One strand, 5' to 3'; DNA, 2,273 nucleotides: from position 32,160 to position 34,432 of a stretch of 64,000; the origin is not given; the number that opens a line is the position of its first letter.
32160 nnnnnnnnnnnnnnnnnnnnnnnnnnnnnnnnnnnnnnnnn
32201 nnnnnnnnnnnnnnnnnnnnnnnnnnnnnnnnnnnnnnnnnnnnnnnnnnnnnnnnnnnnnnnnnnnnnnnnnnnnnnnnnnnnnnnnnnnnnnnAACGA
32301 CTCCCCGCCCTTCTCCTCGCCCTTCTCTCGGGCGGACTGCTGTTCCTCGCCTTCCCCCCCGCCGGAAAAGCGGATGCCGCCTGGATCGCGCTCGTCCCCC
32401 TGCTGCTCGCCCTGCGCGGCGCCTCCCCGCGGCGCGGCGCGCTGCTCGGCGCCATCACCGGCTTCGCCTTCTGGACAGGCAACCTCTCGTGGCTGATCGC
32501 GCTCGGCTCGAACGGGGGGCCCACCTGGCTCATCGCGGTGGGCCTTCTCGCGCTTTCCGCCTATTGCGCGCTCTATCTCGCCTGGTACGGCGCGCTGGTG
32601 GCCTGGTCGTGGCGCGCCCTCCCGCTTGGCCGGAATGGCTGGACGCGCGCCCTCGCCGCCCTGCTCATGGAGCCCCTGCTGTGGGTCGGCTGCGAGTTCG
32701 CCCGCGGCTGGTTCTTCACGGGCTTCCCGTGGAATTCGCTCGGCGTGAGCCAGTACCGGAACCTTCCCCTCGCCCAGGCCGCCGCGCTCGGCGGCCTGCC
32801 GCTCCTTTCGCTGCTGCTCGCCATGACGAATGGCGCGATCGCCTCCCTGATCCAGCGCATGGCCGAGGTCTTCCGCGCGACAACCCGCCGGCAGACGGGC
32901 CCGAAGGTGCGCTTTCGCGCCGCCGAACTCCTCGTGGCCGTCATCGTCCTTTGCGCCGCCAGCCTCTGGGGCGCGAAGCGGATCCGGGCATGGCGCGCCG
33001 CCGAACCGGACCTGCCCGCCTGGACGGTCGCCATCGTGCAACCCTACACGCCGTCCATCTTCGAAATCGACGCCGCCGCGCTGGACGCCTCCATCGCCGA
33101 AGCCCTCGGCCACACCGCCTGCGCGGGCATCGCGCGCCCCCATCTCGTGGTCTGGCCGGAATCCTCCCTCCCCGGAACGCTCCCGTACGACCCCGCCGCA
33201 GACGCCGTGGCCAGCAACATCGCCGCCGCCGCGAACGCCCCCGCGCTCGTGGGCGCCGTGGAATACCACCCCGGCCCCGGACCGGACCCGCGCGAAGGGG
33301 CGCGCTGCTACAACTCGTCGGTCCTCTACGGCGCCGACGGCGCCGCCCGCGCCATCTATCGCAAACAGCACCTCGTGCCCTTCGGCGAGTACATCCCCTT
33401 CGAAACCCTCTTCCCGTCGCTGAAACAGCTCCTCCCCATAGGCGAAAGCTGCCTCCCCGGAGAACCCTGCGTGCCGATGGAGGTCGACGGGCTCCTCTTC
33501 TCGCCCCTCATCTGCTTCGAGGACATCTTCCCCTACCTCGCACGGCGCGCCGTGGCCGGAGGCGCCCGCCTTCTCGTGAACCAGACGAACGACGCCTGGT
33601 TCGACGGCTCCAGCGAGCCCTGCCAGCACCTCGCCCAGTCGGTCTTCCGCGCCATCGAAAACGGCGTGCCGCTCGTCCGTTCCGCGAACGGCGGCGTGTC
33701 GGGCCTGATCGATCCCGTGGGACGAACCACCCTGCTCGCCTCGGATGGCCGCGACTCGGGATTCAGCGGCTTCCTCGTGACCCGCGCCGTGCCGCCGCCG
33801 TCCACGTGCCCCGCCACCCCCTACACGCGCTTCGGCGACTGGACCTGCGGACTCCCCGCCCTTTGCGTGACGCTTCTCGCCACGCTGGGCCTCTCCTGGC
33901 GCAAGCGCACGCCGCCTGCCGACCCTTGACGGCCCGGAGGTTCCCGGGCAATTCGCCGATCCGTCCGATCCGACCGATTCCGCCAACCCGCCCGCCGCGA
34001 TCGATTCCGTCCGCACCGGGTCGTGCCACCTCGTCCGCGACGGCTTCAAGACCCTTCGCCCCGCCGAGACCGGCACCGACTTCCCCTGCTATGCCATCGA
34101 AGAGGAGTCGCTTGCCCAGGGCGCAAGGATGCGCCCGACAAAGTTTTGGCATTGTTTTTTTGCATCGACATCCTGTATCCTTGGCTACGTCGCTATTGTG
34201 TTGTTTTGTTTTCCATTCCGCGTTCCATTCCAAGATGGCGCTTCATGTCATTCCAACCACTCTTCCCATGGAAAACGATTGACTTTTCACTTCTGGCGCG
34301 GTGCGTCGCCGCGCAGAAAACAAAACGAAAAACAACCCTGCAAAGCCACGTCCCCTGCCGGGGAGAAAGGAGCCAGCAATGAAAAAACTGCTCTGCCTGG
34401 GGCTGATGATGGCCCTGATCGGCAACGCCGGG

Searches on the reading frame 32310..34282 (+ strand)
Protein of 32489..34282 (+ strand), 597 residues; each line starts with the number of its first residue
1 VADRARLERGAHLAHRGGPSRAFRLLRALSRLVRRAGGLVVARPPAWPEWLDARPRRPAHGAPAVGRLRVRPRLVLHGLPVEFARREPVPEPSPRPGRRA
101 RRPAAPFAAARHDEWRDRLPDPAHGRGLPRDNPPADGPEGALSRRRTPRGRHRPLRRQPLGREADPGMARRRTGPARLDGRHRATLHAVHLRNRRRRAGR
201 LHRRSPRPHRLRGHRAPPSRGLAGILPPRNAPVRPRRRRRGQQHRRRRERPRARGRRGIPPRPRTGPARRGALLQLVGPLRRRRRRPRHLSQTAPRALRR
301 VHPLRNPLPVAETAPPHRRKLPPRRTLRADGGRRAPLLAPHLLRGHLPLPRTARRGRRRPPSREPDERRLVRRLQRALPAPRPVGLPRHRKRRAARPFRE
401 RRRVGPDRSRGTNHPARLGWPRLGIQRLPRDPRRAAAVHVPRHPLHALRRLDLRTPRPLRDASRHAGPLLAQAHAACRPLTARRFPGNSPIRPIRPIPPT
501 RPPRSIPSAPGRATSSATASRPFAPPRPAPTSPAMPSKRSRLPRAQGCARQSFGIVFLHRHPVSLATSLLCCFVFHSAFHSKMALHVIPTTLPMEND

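Call 15: search_protein_families(library=pfam, proteins=[window:32489-34282:+], max_evalue=0.001)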
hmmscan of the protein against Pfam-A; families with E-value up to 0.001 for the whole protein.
window:32489-34282:+ (597 aa): 0 families

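Call 79: search_protein_families(library=pfam, proteins=[window:32489-33929:+])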
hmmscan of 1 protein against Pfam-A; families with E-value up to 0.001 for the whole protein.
window:32489-33929:+ (480 aa): 0 families

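Call 80: search_protein_families(library=pfam, proteins=[window:32310-33929:+], max_evalue=0.01)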
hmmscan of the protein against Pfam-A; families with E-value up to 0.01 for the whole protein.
window:32310-33929:+ (539 aa): 2 families
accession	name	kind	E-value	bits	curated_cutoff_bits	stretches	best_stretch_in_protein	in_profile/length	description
PF20154.4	LNT_N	-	6.9e-33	114.5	27.1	1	7-176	1-159/159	Apolipoprotein N-acyltransferase N-terminal domain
PF00795.27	CN_hydrolase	-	3.8e-24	85.8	23.2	1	240-481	2-229/256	Carbon-nitrogen hydrolase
